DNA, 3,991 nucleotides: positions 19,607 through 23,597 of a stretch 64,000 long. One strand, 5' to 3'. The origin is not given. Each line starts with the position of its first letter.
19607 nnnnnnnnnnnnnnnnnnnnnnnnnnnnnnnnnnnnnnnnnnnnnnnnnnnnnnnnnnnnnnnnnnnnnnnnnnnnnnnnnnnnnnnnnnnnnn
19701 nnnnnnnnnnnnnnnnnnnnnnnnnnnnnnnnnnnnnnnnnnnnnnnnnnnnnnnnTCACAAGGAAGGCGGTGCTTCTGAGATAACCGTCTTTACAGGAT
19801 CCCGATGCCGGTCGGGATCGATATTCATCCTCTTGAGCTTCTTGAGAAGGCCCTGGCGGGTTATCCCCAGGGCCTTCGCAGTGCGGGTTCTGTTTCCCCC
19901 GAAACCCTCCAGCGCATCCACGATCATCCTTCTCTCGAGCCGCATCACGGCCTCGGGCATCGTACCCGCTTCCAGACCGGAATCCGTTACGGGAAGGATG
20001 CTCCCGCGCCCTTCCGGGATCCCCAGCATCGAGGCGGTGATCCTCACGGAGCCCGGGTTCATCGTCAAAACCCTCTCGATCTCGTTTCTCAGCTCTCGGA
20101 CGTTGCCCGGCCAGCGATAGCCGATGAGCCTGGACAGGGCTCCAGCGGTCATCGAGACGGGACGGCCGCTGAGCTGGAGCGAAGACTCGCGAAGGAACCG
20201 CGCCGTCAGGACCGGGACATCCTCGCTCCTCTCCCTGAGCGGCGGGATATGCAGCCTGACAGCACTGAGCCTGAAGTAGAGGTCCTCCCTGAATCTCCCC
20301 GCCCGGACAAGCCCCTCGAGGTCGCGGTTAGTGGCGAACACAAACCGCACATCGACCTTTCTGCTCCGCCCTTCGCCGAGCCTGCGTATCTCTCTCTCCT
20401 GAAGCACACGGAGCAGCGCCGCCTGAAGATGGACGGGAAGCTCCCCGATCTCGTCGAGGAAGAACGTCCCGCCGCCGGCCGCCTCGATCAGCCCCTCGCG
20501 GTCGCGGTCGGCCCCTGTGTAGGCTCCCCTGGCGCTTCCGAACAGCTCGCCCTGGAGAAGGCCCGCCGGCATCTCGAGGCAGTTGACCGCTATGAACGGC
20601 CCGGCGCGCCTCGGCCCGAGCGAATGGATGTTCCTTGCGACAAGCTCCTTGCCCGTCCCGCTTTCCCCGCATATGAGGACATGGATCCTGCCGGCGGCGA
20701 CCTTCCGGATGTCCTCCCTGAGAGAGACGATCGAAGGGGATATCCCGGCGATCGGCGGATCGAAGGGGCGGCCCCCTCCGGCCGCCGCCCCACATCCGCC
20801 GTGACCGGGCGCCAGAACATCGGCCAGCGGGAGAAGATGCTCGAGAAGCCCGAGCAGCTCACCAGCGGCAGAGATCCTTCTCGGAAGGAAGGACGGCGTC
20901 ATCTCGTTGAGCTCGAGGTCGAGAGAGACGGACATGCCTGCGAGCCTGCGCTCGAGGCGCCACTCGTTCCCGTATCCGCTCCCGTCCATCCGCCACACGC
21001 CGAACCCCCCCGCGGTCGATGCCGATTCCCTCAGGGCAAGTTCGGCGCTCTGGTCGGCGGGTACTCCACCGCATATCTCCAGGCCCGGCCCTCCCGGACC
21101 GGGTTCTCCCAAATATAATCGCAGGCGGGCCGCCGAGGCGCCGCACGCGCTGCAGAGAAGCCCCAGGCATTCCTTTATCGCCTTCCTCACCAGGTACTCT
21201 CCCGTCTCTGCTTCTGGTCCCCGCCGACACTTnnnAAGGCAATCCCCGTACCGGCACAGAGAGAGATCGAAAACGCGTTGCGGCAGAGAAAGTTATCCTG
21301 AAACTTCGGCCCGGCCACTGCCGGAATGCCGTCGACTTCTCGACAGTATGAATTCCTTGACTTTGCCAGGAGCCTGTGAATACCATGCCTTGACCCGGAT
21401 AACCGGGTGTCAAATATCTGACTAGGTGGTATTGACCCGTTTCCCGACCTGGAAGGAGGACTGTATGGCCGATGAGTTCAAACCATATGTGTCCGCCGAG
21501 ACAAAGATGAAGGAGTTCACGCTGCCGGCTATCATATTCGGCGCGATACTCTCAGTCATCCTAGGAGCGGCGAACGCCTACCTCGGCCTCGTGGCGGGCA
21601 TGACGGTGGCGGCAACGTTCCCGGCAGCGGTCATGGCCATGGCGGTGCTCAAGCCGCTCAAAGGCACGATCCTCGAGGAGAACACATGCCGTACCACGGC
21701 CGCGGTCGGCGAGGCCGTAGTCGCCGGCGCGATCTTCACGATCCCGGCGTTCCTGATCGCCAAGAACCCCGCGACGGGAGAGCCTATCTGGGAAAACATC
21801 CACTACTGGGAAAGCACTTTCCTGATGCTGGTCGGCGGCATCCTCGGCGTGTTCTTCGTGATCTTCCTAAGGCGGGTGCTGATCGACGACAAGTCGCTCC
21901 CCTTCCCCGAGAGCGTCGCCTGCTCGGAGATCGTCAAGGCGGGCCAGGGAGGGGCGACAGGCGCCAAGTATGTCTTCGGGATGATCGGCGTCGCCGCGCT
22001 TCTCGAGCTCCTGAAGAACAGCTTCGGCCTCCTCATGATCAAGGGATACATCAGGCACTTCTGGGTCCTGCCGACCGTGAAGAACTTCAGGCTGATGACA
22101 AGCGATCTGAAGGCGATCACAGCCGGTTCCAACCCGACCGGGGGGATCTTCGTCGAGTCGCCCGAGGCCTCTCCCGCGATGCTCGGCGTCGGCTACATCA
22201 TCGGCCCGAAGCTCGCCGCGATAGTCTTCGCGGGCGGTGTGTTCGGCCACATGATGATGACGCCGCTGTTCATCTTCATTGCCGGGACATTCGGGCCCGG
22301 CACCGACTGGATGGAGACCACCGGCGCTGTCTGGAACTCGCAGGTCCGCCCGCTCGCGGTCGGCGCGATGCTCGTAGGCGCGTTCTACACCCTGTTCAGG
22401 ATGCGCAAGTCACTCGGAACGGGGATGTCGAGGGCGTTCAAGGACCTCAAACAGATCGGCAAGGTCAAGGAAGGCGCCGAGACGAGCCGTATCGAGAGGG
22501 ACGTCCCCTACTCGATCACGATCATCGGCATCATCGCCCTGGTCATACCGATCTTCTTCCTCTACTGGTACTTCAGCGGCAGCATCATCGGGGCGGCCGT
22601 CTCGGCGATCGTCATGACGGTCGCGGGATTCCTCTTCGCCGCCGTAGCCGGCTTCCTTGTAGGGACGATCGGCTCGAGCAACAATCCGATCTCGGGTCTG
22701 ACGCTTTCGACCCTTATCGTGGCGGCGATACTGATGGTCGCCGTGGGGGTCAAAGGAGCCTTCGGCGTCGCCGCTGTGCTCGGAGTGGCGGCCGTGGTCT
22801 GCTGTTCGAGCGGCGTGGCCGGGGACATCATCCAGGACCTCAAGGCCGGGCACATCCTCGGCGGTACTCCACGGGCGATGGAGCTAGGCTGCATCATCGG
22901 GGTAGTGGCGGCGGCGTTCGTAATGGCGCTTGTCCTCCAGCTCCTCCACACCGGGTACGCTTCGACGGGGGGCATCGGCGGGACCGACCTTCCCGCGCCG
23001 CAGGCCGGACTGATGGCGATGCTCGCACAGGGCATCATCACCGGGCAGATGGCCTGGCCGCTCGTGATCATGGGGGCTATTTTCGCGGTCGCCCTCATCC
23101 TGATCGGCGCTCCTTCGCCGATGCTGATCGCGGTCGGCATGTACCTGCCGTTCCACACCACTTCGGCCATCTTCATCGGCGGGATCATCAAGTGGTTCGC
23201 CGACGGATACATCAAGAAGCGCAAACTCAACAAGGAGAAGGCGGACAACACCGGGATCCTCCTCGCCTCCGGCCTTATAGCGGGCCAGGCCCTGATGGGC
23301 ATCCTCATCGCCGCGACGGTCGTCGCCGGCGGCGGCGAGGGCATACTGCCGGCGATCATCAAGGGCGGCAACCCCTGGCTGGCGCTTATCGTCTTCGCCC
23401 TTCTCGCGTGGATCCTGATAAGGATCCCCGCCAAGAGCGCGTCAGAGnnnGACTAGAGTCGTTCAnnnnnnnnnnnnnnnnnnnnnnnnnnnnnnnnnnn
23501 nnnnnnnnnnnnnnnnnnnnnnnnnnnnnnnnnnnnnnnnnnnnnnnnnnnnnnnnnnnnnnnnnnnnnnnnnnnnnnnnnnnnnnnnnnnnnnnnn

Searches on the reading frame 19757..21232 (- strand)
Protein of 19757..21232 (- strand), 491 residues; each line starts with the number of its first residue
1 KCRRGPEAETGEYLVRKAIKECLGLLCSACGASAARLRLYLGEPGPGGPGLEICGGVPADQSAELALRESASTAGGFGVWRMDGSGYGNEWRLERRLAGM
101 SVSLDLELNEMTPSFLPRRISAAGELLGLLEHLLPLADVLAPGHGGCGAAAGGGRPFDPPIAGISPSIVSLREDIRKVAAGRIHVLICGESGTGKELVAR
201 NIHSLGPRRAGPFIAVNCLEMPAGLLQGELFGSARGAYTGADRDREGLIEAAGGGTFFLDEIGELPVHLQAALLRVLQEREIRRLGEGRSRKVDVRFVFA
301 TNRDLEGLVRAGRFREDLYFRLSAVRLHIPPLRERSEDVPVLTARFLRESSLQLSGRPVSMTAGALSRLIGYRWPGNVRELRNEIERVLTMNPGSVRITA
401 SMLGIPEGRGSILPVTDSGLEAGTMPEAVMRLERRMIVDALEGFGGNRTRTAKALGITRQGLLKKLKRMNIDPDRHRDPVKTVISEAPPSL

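Call 16: search_protein_families(library=pfam, proteins=[window:19757-21232:-], max_evalue=0.001)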
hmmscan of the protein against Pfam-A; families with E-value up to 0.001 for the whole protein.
window:19757-21232:- (491 aa): 8 families
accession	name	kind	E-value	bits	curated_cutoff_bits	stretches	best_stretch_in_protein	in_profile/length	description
PF00158.32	Sigma54_activat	-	3.2e-63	212.8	20.2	1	162-327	2-167/168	Sigma-54 interaction domain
PF14532.12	Sigma54_activ_2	-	6.8e-25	88.4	25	1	163-332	2-138/138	Sigma-54 interaction domain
PF25601.1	AAA_lid_14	-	1.2e-17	63.9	27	1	333-402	1-69/87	AAA+ ATPase lid domain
PF02954.25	HTH_8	-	8.5e-13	48.2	22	1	432-468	5-41/42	Bacterial regulatory protein, Fis family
PF07728.20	AAA_5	-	1.7e-06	28.5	22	1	184-303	1-123/139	AAA domain (dynein-related subfamily)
PF01078.27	Mg_chelatase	-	1.2e-05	25.3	20.3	0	178-207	18-47/207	Magnesium chelatase, subunit ChlI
PF18024.7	HTH_50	-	2.8e-05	24.1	27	1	425-471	4-49/50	Helix-turn-helix domain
PF13191.12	AAA_16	-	0.00066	20.7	32.6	0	170-281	11-124/167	AAA ATPase domain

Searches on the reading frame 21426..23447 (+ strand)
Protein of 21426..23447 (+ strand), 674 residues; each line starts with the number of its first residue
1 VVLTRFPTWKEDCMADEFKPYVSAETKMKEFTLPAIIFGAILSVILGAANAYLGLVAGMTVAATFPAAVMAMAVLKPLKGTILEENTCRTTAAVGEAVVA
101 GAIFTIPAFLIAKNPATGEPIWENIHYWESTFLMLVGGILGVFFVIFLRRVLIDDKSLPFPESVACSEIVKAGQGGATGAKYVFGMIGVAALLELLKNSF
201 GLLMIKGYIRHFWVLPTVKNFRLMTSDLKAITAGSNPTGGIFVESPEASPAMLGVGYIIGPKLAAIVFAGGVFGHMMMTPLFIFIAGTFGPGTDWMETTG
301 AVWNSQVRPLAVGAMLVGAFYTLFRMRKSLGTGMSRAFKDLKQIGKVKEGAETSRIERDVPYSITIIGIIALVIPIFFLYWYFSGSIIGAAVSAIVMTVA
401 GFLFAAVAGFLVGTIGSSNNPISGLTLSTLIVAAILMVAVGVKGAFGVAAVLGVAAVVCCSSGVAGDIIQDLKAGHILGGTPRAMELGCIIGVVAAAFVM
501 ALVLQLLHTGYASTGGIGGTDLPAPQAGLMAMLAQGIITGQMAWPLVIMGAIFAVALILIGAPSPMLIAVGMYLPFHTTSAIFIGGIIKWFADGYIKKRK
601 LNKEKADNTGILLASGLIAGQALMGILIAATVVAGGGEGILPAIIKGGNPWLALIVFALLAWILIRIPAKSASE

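Call 16: search_protein_families(library=pfam, proteins=[window:21426-23447:+], max_evalue=0.001)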
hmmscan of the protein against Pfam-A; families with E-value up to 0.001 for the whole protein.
window:21426-23447:+ (674 aa): 1 family
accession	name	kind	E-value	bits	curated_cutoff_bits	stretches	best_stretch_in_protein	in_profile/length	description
PF03169.20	OPT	-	1.6e-82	278.5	25.8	1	30-630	1-621/623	OPT oligopeptide transporter protein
